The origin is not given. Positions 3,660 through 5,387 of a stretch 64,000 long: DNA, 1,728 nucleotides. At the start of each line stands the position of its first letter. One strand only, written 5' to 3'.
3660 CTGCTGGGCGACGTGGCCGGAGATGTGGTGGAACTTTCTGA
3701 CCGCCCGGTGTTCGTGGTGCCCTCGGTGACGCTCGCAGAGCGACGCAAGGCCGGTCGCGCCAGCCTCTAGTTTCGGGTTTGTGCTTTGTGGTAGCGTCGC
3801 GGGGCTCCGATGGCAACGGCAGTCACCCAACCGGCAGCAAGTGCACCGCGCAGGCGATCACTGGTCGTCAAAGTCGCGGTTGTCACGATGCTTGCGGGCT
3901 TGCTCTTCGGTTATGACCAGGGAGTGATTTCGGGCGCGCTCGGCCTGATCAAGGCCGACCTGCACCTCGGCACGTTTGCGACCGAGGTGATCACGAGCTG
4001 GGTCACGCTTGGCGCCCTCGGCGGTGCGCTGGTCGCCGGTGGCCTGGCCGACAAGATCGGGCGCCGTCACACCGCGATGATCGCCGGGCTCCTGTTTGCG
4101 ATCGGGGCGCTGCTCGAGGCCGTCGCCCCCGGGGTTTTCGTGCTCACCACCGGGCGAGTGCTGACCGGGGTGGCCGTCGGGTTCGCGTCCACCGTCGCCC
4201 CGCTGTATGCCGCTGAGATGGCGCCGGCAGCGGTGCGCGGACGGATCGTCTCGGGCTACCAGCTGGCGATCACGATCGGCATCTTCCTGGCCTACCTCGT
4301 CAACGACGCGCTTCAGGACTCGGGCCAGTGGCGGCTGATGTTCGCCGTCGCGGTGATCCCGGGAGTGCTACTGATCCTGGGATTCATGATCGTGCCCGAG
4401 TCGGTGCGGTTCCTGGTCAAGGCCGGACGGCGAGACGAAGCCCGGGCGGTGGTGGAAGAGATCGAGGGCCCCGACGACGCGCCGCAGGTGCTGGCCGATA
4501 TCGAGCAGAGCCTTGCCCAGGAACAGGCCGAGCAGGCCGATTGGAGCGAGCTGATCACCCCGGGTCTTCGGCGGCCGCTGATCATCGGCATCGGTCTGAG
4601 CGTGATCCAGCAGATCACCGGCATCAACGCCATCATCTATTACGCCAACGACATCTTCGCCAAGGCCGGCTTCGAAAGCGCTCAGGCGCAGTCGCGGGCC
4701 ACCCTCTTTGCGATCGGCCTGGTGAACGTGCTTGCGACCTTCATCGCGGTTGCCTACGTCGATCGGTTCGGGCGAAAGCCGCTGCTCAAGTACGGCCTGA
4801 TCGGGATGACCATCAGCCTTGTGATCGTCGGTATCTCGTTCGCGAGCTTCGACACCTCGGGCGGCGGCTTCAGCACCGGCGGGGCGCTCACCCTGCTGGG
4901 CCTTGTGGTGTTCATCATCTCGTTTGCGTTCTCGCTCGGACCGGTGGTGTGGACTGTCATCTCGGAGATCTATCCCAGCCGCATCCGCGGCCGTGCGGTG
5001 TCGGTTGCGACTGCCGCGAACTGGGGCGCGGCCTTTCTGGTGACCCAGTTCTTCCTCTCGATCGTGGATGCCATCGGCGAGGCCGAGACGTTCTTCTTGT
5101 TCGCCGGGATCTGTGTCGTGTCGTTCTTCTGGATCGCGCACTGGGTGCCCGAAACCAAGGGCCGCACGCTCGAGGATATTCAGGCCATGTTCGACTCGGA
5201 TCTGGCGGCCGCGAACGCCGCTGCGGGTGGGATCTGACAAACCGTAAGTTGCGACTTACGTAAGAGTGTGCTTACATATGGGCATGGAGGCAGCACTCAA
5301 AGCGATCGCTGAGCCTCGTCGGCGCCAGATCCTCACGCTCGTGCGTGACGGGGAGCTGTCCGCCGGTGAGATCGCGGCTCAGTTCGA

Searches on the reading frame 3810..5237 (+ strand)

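Call 71: search_protein_families(library=pfam, proteins=[window:3810-5237:+], max_evalue=0.00001)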
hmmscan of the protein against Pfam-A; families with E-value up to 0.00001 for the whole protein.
window:3810-5237:+ (475 aa): 2 families
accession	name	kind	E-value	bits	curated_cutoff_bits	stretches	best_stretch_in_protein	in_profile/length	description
PF00083.30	Sugar_tr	-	4.6e-121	405.3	22.3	1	22-461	1-452/452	Sugar (and other) transporter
PF07690.21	MFS_1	-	3.7e-31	108.7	33.4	2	27-264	2-214/347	Major Facilitator Superfamily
